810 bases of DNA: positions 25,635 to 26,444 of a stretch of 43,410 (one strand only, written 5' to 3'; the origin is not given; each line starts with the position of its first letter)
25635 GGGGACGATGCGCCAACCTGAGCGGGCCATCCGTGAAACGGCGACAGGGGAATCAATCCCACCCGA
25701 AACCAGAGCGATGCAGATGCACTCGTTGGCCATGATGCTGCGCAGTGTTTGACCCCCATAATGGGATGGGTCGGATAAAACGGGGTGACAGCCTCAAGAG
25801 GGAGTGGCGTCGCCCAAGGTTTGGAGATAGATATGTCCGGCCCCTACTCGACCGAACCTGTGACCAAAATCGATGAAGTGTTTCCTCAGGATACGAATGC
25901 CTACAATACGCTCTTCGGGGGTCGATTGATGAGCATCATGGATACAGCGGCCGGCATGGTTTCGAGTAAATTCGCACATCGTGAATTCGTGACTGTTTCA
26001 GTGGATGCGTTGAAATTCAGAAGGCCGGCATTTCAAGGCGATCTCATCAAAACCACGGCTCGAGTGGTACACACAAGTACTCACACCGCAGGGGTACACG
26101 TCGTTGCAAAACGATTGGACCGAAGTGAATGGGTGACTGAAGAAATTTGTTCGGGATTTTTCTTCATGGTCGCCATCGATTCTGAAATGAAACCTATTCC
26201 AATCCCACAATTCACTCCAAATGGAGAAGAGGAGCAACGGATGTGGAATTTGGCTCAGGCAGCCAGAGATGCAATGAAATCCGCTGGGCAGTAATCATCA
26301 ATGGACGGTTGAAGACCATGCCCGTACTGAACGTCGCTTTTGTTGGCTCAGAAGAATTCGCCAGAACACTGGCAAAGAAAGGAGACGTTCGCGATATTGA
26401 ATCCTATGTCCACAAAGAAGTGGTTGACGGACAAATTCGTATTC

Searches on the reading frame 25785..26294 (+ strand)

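Call 43: search_protein_families(library=pfam, proteins=[window:25785-26294:+], max_evalue=0.001)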
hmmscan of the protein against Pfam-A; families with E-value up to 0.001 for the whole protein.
window:25785-26294:+ (169 aa): 1 family
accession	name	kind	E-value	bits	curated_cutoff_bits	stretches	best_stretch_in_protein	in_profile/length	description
PF03061.28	4HBT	-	3.6e-15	56.5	20.6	1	40-114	1-76/79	Thioesterase superfamily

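Call 52: search_protein_families(library=ncbifam, proteins=[window:25785-26294:+], max_evalue=0.00001)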
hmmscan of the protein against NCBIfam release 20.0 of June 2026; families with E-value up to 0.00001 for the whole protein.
window:25785-26294:+ (169 aa): 1 family
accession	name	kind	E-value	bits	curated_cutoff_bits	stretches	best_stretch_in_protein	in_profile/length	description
NF007970.0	PRK10694.1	equivalog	2.4e-14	53.3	162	1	33-142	19-131/133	acyl-CoA thioester hydrolase YciA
